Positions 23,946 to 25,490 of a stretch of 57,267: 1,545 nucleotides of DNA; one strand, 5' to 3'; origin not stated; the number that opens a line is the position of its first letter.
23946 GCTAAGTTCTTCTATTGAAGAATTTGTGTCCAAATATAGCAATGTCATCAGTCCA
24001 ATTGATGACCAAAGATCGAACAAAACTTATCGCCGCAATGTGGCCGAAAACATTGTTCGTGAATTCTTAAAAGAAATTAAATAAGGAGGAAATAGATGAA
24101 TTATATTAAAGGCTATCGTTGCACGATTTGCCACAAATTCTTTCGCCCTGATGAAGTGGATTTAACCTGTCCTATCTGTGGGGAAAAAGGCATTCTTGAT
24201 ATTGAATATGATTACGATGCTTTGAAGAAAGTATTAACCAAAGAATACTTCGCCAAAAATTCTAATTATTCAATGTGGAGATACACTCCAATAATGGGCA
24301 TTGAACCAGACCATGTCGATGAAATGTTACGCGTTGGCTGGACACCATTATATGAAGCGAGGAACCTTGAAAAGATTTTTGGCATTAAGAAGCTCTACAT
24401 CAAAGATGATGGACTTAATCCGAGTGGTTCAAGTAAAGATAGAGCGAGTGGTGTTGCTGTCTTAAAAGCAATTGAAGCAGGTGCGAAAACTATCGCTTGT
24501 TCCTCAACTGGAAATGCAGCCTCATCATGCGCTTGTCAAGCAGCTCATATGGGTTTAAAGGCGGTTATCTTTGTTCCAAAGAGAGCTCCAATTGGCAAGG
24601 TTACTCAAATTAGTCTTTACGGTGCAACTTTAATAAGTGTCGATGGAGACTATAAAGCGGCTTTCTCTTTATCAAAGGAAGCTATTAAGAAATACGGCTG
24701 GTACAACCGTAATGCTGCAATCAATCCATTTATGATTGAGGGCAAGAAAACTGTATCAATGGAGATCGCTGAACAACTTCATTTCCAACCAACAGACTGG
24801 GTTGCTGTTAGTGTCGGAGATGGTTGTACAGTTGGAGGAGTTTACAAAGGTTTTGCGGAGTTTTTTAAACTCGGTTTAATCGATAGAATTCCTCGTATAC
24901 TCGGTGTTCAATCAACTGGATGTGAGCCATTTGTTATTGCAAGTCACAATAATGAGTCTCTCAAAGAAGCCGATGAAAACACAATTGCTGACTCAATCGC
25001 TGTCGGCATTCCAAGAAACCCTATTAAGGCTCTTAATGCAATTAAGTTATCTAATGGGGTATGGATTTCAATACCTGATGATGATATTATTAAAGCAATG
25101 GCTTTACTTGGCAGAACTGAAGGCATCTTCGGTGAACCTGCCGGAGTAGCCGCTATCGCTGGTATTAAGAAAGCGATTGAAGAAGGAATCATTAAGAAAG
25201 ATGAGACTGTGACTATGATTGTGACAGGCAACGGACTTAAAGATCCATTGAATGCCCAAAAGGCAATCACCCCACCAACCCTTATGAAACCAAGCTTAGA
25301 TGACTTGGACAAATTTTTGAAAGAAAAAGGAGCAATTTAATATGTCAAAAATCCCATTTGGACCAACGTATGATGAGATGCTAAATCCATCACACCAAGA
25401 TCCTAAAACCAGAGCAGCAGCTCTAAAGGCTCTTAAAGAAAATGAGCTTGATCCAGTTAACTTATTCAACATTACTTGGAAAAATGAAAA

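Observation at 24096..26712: Two atypical fold-type-II PLP enzymes occupy the slot where diaminopropionate ammonia-lyase is expected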

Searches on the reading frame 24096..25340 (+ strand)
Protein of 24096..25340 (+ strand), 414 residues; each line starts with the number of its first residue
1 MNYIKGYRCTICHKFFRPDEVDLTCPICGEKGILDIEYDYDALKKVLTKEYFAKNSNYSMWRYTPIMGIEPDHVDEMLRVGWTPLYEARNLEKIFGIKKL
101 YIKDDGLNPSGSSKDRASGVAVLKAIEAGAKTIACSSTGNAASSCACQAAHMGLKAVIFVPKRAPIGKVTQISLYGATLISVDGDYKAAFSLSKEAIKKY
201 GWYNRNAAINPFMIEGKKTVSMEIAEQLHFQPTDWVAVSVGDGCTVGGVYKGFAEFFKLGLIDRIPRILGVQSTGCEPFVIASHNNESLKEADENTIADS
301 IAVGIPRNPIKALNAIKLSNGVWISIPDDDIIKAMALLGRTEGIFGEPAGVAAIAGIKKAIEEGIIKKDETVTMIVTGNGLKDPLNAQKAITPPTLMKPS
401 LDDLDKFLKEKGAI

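Call 6: search_protein_families(library=ncbifam, proteins=[window:24096-25340:+])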
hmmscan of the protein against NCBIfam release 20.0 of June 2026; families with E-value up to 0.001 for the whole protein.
window:24096-25340:+ (414 aa): 46 families (the best 25 are shown)
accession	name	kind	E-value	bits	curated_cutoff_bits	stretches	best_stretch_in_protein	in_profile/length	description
NF006050.0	PRK08197.1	equivalog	1.9e-82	277.2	303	1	2-389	4-390/406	threonine synthase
NF004170.0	PRK05638.1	equivalog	3.4e-64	217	421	1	8-383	3-358/442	threonine synthase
TIGR00260.1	thrC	equivalog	6.2e-62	209.7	167.1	1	60-384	1-339/340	threonine synthase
NF004996.0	PRK06381.1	equivalog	2.9e-54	184.2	266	1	76-378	9-316/319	threonine synthase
NF006205.0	PRK08329.1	equivalog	5.8e-49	166.9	358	1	8-382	3-345/347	threonine synthase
NF005035.0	PRK06450.1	equivalog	6.5e-42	143.6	301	1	8-382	5-336/338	threonine synthase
NF006390.0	PRK08639.1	equivalog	6.9e-30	104.3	421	1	82-379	25-313/418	threonine ammonia-lyase IlvA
NF006094.0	PRK08246.1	subfamily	9.7e-28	97.4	331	1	80-379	21-302/310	serine/threonine dehydratase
TIGR01127.1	ilvA_1Cterm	equivalog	1.4e-27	96.7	378.75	1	83-379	1-284/380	threonine ammonia-lyase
TIGR02079.1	THD1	equivalog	6.2e-25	87.8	440.55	1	82-379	16-305/410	threonine ammonia-lyase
TIGR03844.1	cysteate_syn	equivalog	1.7e-24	86.3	324.9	1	9-382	5-381/398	cysteate synthase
TIGR01124.1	ilvA_2Cterm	equivalog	5.7e-22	78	411.3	1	83-379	18-304/499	threonine ammonia-lyase, biosynthetic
NF005292.0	PRK06815.1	equivalog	9.6e-22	77.4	371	1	80-379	19-306/320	threonine/serine dehydratase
NF005600.0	PRK07334.1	equivalog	1.6e-21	76.4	496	1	80-380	26-311/408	threonine ammonia-lyase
NF006674.0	PRK09224.1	subfamily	3.9e-21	75.3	577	1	83-379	26-312/508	threonine ammonia-lyase IlvA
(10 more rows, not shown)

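Call 7: search_protein_families(library=pfam, proteins=[window:24096-25340:+])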
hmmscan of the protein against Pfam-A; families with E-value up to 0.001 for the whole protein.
window:24096-25340:+ (414 aa): 1 family
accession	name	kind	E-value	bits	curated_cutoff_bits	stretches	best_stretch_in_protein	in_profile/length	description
PF00291.31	PALP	-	3.7e-76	256.7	35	1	79-378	4-295/295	Pyridoxal-phosphate dependent enzyme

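Call 21: search_solved_structures(query=window:24096-25337:+, max_evalue=1e-10, show_alignments=1)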
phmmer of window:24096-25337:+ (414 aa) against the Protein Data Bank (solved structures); distinct sequences matched with E-value up to 1e-10: 18.
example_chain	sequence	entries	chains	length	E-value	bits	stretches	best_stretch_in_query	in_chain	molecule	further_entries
2zsj_A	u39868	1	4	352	4.4e-64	219.9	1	77-408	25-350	Threonine synthase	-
2d1f_A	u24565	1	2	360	1.2e-61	211.9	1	72-391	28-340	Threonine synthase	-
1uim_A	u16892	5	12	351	9e-57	195.9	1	78-394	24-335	Threonine Synthase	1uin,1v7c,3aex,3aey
6cgq_A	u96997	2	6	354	3.8e-56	193.8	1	77-396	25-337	Threonine synthase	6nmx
1e5x_A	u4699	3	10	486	1.8e-35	125.8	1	31-382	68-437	THREONINE SYNTHASE | THREONINE SYNTHASE 1, CHLOROPLASTIC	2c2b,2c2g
1pwe_A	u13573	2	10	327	6.5e-18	67.9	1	80-359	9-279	L-serine dehydratase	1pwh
4h27_A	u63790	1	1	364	9.1e-18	67.4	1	82-359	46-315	L-serine dehydratase/L-threonine deaminase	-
1p5j_A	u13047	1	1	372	4.3e-17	65.2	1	82-359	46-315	L-serine dehydratase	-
8y1j_A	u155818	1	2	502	4.2e-16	61.9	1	83-373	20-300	L-threonine dehydratase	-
2rkb_A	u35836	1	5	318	1.3e-15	60.3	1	83-361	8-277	Serine dehydratase-like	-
2gn0_A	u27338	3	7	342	5.8e-13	51.6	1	99-379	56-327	Threonine dehydratase catabolic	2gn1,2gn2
5cvc_A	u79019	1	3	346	6e-13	51.6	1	82-355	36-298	Serine racemase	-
8srt_A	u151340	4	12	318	2.3e-12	49.6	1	75-254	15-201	Cysteine synthase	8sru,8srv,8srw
8t2c_A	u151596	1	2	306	2.7e-12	49.4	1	79-255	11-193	Cysteine synthase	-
6lut_A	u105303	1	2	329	1.4e-11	47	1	83-379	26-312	Probable serine racemase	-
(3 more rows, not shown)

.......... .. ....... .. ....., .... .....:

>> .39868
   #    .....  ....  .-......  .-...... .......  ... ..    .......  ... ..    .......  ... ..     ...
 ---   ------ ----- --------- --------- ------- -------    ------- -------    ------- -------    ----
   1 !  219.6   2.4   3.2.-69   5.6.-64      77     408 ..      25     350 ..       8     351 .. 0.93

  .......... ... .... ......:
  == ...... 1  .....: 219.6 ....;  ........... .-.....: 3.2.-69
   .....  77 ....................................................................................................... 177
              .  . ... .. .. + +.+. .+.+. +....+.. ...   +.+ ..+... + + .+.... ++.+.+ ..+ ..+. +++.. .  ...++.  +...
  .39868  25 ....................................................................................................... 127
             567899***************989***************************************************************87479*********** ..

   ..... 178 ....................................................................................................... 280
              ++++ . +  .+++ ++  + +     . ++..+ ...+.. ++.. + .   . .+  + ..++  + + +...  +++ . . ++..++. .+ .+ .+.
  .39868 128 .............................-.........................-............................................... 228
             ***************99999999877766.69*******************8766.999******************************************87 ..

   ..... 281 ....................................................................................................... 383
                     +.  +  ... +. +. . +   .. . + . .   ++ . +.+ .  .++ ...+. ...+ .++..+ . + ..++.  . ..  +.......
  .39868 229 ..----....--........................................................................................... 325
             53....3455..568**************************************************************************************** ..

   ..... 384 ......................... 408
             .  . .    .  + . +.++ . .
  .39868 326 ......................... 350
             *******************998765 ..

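Call 27: find_homologous_proteins(query=window:24096-25337:+, max_evalue=1e-10)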
Query window:24096-25337:+ (414 aa): 8000 proteins with E <= 1e-10 among 8000 candidates; the best 120 are listed.
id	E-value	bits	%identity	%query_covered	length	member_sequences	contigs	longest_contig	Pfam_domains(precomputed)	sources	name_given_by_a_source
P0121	8.9e-278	939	100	100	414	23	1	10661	PF00291.32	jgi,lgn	jgi:threonine synthase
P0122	5.7e-256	867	92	100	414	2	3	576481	PF00291.32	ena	-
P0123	9.7e-256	866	91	100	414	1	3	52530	PF00291.32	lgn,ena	-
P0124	5.5e-255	864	91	100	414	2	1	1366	PF00291.32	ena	-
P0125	9.8e-255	863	91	100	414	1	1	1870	PF00291.32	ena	-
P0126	5.3e-253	857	90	100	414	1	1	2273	PF00291.32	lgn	-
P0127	1.1e-251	853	90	100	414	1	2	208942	PF00291.32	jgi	jgi:threonine synthase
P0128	5.5e-251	850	90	100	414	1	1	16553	PF00291.32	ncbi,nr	ncbi:MAG: threonine synthase [Bacilli bacterium]|nr:threonine synthase [Bacilli bacterium]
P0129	5.3e-250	847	89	100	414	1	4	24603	PF00291.32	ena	-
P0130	4.2e-249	844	89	100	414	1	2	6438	PF00291.32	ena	-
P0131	4.4e-249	844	89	100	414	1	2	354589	PF00291.32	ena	-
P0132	1.7e-243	826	87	100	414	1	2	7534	PF00291.32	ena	-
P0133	6.4e-243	824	87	100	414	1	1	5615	PF00291.32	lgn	-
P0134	5.0e-242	821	87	100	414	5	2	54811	PF00291.32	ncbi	-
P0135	1.3e-241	820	87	100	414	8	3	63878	PF00291.32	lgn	-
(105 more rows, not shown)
